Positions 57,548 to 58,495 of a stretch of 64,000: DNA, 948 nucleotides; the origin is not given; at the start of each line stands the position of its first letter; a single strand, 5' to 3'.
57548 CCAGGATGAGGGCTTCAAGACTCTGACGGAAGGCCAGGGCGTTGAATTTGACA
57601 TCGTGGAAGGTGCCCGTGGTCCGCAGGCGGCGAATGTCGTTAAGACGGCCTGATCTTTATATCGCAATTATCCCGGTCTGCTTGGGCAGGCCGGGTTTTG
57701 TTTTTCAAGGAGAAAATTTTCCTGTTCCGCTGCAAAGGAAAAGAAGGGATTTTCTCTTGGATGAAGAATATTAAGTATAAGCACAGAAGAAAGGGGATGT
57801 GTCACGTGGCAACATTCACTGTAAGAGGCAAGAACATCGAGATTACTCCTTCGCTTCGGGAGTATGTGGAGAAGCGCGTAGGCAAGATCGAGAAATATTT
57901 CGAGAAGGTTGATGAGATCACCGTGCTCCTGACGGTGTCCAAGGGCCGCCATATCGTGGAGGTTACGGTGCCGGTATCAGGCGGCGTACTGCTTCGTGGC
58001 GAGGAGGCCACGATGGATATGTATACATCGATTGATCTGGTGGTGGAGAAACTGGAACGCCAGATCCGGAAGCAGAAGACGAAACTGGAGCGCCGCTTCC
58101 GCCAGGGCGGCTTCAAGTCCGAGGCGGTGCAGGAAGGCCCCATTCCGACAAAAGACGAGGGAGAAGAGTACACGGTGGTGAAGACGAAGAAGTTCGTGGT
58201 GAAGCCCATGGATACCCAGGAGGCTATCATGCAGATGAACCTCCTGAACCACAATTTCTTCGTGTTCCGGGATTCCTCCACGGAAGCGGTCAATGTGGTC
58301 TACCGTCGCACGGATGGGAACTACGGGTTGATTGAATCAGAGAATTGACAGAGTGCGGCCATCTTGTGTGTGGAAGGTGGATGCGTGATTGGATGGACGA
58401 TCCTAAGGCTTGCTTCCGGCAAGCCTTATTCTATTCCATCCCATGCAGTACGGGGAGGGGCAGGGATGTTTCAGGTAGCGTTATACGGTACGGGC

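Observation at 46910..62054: A hydroxyethylphosphonate-type pathway with two nucleotidyl-activating enzymes, split into two blocks around csp-hpf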

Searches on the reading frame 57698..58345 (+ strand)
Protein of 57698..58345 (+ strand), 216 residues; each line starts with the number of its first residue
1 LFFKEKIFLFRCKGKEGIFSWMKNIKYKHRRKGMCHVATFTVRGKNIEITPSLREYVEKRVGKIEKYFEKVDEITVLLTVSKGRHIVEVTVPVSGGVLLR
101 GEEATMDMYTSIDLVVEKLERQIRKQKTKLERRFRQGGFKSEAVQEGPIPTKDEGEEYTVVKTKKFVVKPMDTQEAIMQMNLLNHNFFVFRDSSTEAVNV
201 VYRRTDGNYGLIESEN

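Call 4: search_protein_families(library=pfam, proteins=[window:57698-58345:+], max_evalue=0.01)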
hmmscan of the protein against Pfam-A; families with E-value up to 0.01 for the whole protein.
window:57698-58345:+ (216 aa): 3 families
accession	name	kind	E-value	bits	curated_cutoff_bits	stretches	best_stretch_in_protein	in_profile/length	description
PF02482.25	Ribosomal_S30AE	-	1.5e-28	99.8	23.7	1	41-130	2-87/88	Sigma 54 modulation protein / S30EA ribosomal protein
PF16321.10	Ribosom_S30AE_C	-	2.8e-28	97.8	25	1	156-211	2-57/57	Sigma 54 modulation/S30EA ribosomal protein C terminus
PF17757.6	UvrB_inter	-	0.005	17.4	22.9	0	20-78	16-70/91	UvrB interaction domain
